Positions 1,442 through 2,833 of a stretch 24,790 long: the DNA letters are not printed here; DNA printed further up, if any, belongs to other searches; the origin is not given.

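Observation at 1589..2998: higB toxin followed by a HigA antitoxin fused to an ImmA/IrrE HEXXH metallopeptidase (HigB / HigA-peptidase module)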

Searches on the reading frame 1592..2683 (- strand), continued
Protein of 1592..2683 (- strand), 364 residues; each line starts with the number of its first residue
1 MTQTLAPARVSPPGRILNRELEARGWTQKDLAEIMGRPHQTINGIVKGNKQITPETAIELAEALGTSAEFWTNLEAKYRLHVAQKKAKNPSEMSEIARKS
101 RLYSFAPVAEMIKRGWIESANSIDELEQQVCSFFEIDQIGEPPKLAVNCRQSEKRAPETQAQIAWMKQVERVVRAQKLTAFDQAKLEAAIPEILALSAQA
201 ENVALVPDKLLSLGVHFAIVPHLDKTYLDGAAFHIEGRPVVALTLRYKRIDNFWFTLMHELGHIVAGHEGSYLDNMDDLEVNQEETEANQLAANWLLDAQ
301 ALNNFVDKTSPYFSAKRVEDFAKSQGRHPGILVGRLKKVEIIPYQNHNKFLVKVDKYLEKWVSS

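Call 14: find_related_loci(query=window:1592-2683:-, collection=genome_contigs, flank=4000)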
Query window:1592-2683:- (364 aa) in genome_contigs; peptide patterns used: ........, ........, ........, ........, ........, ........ (x = any residue, [..] = any of these).
599 stretches matched a pattern (row limit reached: there are more); 501 encode a relative of the query (tblastn E <= 1e-3); the best 80 are kept; 80 distinct loci.
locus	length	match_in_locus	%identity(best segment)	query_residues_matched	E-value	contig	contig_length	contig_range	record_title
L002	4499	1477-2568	74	1-364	0e+0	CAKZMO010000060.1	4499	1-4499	MAG TPA_asm: uncultured cyanobacterium isolate SRR4030105_bin.167_CONCOCT_v1.1_MAG genome assembly, contig: ERZ781359.13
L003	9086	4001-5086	71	1-362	6e-175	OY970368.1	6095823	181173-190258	MAG: uncultured cyanobacterium isolate MFD04716.bin.1.71 genome assembly, chromosome: 1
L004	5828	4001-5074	62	1-362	6e-154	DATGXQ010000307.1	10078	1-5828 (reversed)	MAG TPA_asm: Nostocaceae cyanobacterium isolate SMAG_U10613 k141_478694, whole genome shotgun sequence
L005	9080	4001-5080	62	1-364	2e-153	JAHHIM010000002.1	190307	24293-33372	MAG: Trichormus sp. ATA11-4-KO1 scaffold_17_c1, whole genome shotgun sequence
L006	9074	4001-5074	62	1-362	1e-152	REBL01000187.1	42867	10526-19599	MAG: Nodularia sp. (in: Bacteria) isolate LCM1.Bin15 NODE_531_length_42867_cov_34.0847, whole genome shotgun sequence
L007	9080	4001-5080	62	1-364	1e-151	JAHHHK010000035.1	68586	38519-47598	MAG: Komarekiella atlantica HA4396-MV6 scaffold_267_c1, whole genome shotgun sequence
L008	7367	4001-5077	61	1-364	2e-151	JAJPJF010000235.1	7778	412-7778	MAG: Nostocales cyanobacterium Centralia_MAG_434 k107_21981665, whole genome shotgun sequence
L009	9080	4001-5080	61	1-364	8e-151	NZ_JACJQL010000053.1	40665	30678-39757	Nostoc parmelioides FACHB-3921 contig53, whole genome shotgun sequence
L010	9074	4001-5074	60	1-362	7e-149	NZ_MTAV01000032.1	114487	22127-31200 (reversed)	Nostoc sp. T09 NODE_50_length_114427_cov_106.299835, whole genome shotgun sequence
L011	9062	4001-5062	61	1-358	9e-149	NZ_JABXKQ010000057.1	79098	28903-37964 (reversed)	MAG: Nostoc sp. JL34 NODE_577_length_79098_cov_114.808, whole genome shotgun sequence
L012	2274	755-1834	59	1-364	3e-157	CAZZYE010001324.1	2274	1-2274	MAG: uncultured Stigonema sp. isolate Brown_Z.bin.1 genome assembly, contig: NODE_28852_length_2274_cov_6.689500, whole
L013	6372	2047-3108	60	1-358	5e-147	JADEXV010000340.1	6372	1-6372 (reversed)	Nostocales cyanobacterium LEGE 12452 NODE_437_length_6372_cov_4.76861, whole genome shotgun sequence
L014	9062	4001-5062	60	1-358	3e-146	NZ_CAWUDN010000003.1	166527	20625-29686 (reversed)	Nostoc sp. PCC 9305 isolate Nostoc CCY 9926 NODE_3_length_166527_cov_148.841193, whole genome shotgun sequence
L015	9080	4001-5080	60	1-364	5e-146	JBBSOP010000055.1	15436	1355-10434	MAG: Chroococcales cyanobacterium isolate LS6_sbin.32 LS6_sbin.32_K_135482_L_15436_cov_8.0000, whole genome shotgun sequ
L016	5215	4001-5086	59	1-362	4e-146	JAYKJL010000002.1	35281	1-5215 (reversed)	MAG: Nostocales cyanobacterium 94392 NODE_64893682, whole genome shotgun sequence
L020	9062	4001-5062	58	1-358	1e-144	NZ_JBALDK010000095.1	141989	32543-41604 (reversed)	MAG: Nostoc sp. isolate P1574 bin 1 NODE_5_length_141989_cov_21.760173, whole genome shotgun sequence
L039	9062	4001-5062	51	8-362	1e-114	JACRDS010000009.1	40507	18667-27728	MAG: Elusimicrobia bacterium isolate NC_groundwater_1678_Pr3_B-0.1um_69_20 SR-2_scaffold_141_172164, whole genome shotgu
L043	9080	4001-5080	46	4-364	8e-106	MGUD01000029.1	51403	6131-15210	MAG: Elusimicrobia bacterium GWC2_61_19 gwc2_scaffold_800, whole genome shotgun sequence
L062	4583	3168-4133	47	7-327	4e-88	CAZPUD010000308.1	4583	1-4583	MAG TPA_asm: uncultured candidatus Brocadiaceae bacterium isolate SRP093185_co1_14 genome assembly, contig: NODE_14178_l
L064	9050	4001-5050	40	8-358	5e-81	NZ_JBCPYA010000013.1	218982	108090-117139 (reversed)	Burkholderia theae strain GS2Y NODE_13_length_218982_cov_78.437537, whole genome shotgun sequence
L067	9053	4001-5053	40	10-358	5e-77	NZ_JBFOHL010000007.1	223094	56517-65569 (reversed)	Rhodanobacter geophilus strain S2-g contig7, whole genome shotgun sequence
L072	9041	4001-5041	40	8-354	2e-75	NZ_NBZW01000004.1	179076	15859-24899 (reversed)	Polaromonas sp. AET17H-212 scaffold_3, whole genome shotgun sequence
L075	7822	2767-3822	40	7-354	2e-74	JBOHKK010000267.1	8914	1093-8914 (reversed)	MAG: Geminicoccaceae bacterium isolate SD8037_metabat2.bin.36 NODE_3576_length_8914_cov_1.878002, whole genome shotgun s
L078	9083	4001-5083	37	7-358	2e-73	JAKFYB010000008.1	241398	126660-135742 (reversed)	MAG: Dehalococcoidia bacterium isolate ND5_Bin_30 ND5_0000017, whole genome shotgun sequence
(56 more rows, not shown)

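Call 17: search_protein_families(library=padloc, proteins=[L064:5117-5587:+, L067:5113-5592:+, L072:5111-5599:+, L075:3900-4367:+, L078:5154-5612:+, L064:3670-3966:+, L067:3667-3963:+, L043:5121-5609:+, L003:3683-3973:+, L039:3660-3968:+], max_evalue=0.01)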
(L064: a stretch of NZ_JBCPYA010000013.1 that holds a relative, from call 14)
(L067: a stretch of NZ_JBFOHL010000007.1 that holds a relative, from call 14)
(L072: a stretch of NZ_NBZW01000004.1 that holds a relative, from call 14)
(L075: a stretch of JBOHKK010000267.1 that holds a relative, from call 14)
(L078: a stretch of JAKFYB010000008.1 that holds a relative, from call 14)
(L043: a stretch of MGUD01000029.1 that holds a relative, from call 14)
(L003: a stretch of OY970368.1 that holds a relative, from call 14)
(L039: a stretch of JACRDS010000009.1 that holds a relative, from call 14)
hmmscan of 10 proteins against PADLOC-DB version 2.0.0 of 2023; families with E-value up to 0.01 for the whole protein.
L064:5117-5587:+ (156 aa): 0 families

L067:5113-5592:+ (159 aa): 0 families

L072:5111-5599:+ (162 aa): 0 families

L075:3900-4367:+ (155 aa): 0 families

L078:5154-5612:+ (152 aa): 0 families

L064:3670-3966:+ (98 aa): 0 families

L067:3667-3963:+ (98 aa): 0 families

L043:5121-5609:+ (162 aa): 0 families

L003:3683-3973:+ (96 aa): 0 families

L039:3660-3968:+ (102 aa): 0 families

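Call 18: search_protein_families(library=pfam, proteins=[L064:5117-5587:+, L067:5113-5592:+, L072:5111-5599:+, L075:3900-4367:+, L078:5154-5612:+, L043:5121-5609:+], max_evalue=0.01)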
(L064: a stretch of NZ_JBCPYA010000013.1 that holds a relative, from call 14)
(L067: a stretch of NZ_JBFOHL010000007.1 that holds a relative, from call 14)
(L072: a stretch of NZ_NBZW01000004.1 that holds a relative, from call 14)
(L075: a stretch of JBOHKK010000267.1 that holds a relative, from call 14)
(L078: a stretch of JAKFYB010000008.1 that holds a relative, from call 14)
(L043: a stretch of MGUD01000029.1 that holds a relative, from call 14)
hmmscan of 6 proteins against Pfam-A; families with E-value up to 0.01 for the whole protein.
L064:5117-5587:+ (156 aa): 0 families

L067:5113-5592:+ (159 aa): 0 families

L072:5111-5599:+ (162 aa): 0 families

L075:3900-4367:+ (155 aa): 0 families

L078:5154-5612:+ (152 aa): 0 families

L043:5121-5609:+ (162 aa): 0 families

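Call 22: search_dna_similar(query=window:1592-2683:-, collection=plasmids, mode=protein, max_rows=40, rows=spread)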
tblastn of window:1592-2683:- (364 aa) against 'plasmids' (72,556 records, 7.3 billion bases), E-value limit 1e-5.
Records with a match: 98; places in all: 100; records where one place covers at least 80% of the query: 60.
Best place of each record, by identity: 60-80% 2; <60% 96.
By first word of the organism name: Rhizobium 8; Rhodococcus 5; Agrobacterium 5; Paracoccus 5; Acinetobacter 4; Azospirillum 4; Sinorhizobium 3; Arthrobacter 3; Mesorhizobium 3; Leptospira 3; and 43 more.
By predicted mobility (MOB-suite, as given by PLSDB): non-mobilizable 56; conjugative 26; mobilizable 16.
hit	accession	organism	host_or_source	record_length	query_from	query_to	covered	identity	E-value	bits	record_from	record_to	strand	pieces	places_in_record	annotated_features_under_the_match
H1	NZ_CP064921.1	Acaryochloris marina S15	cell culture,surface of Pikea pinnata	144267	1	362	99%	72.9%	3e-176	550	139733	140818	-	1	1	HigA family addiction module antitoxin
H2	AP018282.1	Chondrocystis sp. NIES-4102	-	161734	1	362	99%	56.8%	8e-132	422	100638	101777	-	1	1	XRE family plasmid maintenance system antidote protein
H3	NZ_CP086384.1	Deinococcus radiophilus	Harpadon nehereus,cell culture,2 Mrad ...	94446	12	364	97%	33.6%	1e-45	174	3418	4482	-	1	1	HigA family addiction module antitoxin | Fic family protein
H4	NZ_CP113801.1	Rhodococcus pyridinivorans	sediment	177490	8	361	97%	31.2%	3e-45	173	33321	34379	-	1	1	HigA family addiction module antitoxin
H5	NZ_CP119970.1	Gloeocapsopsis dulcis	Dried cell culture,Desert, underside of ...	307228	6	354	96%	31.4%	4e-38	152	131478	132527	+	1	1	HigA family addiction module antitoxin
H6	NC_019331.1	Arthrobacter sp. J3.40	heavy aromatic hydrocarbon contaminated ...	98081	4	364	99%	30.1%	9e-46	174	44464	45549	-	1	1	HigA family addiction module antitoxin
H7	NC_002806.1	Microscilla sp. PRE1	-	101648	5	359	98%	30.4%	4e-40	158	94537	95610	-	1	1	ImmA/IrrE family metallo-endopeptidase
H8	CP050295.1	Mesorhizobium loti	Oxytropis kamtschatica,cell ...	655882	13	339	90%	31.9%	3e-52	193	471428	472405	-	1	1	helix-turn-helix domain-containing protein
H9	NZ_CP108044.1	Rhodococcus sp. NBC_00294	-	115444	5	297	80%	34.4%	1e-45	174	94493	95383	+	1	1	ImmA/IrrE family metallo-endopeptidase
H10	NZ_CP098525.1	Pseudoalteromonas sp. KG3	whole organism,Cheese rind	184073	7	350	95%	29.0%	5e-24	110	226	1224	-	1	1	ImmA/IrrE family metallo-endopeptidase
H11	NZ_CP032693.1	Rhizobium sp. CCGE532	Phaseolus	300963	3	342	93%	28.5%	2e-31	132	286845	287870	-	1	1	ImmA/IrrE family metallo-endopeptidase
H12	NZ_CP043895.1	Leptospira interrogans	Homo sapiens,cell culture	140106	2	348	95%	27.7%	1e-21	103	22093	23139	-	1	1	ImmA/IrrE family metallo-endopeptidase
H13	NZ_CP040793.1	Clavibacter californiensis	Tomato,Cell culture,Seeds from tomato ...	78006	13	355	94%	27.7%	2e-25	115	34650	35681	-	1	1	HigA family addiction module antitoxin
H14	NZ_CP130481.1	Rhodococcus aetherivorans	Bacteria, whole organism,Rough variant ...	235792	7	338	91%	28.1%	2e-18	94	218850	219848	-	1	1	HigA family addiction module antitoxin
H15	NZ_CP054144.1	Deefgea piscis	Odontobutis platycephala,Mono-bacterial ...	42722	3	338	92%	26.9%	7e-17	89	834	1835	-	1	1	ImmA/IrrE family metallo-endopeptidase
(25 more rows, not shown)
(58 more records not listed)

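Call 32: search_solved_structures(query=window:1592-2683:-, max_evalue=1, show_alignments=4)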
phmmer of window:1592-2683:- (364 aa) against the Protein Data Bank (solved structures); distinct sequences matched with E-value up to 1: 18.
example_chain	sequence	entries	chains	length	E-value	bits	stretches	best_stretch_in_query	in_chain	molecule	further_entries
3trb_A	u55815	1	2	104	5.3e-09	38.6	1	10-90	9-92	Virulence-associated protein I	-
4mcx_A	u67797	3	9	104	6.6e-09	38.3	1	9-84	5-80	Antidote protein | Antitoxin HigA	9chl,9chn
6chv_A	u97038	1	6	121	7.2e-09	38.1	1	7-84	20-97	Antitoxin HigA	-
6cf1_A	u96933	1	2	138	1e-08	37.6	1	8-84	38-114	Antitoxin HigA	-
4mct_A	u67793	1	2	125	1.1e-08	37.6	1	9-84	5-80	Antidote protein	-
3cec_A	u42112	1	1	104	7.3e-08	34.9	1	12-89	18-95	Putative antidote protein of plasmid maintenance system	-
2eby_A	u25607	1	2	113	9.6e-07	31.2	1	10-97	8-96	Putative HTH-type transcriptional regulator ybaQ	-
6f8s_A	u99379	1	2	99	1.7e-06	30.3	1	11-86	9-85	XRE family transcriptional regulator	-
6f8h_A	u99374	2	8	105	2.1e-06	30.1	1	11-86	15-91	XRE family transcriptional regulator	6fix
2icp_A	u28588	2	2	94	7.9e-06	28.2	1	11-86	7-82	antitoxin higa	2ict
7csv_A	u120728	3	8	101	2.8e-05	26.4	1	12-84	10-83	HTH cro/C1-type domain-containing protein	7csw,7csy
6jpi_A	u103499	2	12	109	3.4e-05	26.1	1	13-84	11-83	HTH cro/C1-type domain-containing protein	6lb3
8k55_A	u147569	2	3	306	0.21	13.6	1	215-273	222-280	sulfur transferase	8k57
8tac_A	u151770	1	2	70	0.43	12.6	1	14-67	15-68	DBP48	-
1per_L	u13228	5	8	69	0.47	12.5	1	15-73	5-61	PROTEIN (434 REPRESSOR) | 434 REPRESSOR | REPRESSOR PROTEIN CI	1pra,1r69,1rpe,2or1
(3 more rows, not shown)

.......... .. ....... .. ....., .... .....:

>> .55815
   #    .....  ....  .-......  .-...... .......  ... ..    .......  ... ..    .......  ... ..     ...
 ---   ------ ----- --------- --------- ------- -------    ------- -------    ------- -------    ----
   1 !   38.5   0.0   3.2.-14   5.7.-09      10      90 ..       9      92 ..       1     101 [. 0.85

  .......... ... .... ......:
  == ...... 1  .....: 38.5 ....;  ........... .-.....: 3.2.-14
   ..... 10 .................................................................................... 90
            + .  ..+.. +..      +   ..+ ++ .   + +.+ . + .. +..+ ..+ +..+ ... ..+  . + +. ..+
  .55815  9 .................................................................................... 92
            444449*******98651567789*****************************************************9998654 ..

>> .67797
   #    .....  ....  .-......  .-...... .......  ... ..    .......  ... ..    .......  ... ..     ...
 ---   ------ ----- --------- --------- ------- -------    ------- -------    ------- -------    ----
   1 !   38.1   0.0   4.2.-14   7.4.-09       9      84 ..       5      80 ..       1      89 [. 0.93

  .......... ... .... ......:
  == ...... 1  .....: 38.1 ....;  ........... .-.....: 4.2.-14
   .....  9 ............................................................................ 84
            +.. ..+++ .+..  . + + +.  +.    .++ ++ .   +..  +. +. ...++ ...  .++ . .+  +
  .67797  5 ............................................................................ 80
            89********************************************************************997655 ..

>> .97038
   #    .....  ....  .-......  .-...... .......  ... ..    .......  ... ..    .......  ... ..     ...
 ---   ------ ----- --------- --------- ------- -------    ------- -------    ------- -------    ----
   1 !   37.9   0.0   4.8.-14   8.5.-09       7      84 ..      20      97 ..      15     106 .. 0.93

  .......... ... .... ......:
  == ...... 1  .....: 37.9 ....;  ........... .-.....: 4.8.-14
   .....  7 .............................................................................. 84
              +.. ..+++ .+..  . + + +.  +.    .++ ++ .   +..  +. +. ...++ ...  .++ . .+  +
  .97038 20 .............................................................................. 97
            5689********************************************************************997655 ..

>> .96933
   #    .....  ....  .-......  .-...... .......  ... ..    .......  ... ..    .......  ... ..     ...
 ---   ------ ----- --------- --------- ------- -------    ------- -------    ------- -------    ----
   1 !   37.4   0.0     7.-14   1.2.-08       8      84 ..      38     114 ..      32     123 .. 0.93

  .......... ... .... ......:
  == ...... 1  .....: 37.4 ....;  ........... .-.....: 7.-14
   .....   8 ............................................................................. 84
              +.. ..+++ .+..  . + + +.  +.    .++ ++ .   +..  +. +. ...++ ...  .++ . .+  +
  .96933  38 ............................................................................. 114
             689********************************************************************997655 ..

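Call 37: search_solved_structures(query=A2, max_evalue=1, show_alignments=0)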
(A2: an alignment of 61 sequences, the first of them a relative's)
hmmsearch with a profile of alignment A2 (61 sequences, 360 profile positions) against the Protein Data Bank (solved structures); distinct sequences matched with E-value up to 1: 21.
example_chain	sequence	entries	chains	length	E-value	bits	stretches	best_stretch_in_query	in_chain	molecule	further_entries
3trb_A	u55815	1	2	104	3.5e-12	49.1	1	9-89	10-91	Virulence-associated protein I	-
3cec_A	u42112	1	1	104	1.1e-11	47.5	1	10-89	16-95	Putative antidote protein of plasmid maintenance system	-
4mcx_A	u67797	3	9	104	2.8e-11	46.1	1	9-92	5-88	Antidote protein | Antitoxin HigA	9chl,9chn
6chv_A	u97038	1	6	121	3.2e-11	45.9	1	8-92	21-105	Antitoxin HigA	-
4mct_A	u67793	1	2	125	4.4e-11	45.4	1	9-92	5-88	Antidote protein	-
6cf1_A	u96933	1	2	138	4.7e-11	45.3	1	8-92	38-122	Antitoxin HigA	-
6f8s_A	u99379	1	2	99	1.1e-09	40.8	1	10-92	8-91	XRE family transcriptional regulator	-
6f8h_A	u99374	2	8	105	1.2e-09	40.7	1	9-92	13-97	XRE family transcriptional regulator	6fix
2icp_A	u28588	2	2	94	4.7e-09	38.8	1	8-91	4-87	antitoxin higa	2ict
7csv_A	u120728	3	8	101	5.6e-09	38.5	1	11-87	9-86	HTH cro/C1-type domain-containing protein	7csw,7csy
6jpi_A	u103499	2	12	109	7.1e-09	38.2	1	11-87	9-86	HTH cro/C1-type domain-containing protein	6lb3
2eby_A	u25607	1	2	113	3.1e-08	36.1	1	9-91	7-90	Putative HTH-type transcriptional regulator ybaQ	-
8vd6_A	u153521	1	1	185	0.019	17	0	14-69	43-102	CAP REPEAT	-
3kxa_A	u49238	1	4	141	0.028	16.5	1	24-79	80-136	Putative uncharacterized protein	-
5ycl_A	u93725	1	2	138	0.032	16.3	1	12-75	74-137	Antitoxin HigA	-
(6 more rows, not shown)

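Call 44: predict_structure(alignment_id=A2)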
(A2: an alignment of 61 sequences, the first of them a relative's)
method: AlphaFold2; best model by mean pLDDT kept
length: 364 residues; sequences in the alignment: 61
mean_pLDDT: 88.4   pTM: 0.73
mean pLDDT of the five models: 88.4, 88.1, 86.1, 85.8, 84.7
residues with pLDDT >= 90: 238; 70-90: 95; 50-70: 21; < 50: 10
segments of 3 or more residues with pLDDT < 50: 1-8
pLDDT, mean of each block of 10 residues (from residue 1): 39 90 92 92 89 92 91 84 65 72 88 92 92 90 74 68 93 92 97 97 97 97 87 93 95 98 94 89 94 96 95 93 97 93 83 95 87
secondary structure, 60 per line:
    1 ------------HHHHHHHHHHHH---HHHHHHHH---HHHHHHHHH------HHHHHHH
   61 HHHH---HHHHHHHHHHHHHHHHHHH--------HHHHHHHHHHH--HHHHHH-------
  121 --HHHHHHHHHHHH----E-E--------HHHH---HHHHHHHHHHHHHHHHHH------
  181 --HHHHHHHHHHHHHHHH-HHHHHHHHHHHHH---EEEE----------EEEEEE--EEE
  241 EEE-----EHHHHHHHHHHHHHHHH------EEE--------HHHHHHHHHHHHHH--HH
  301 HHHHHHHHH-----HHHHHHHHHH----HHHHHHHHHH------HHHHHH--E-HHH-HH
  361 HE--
elements in order: H13-24 H28-35 H39-47 H54-64 H68-86 H95-105 H108-113 H123-134 H150-153 H157-174 H183-198 H200-212 E216-219 E230-235 E238-243 H250-265 E272-274 H283-296 H299-309 H315-324 H329-338 H345-350
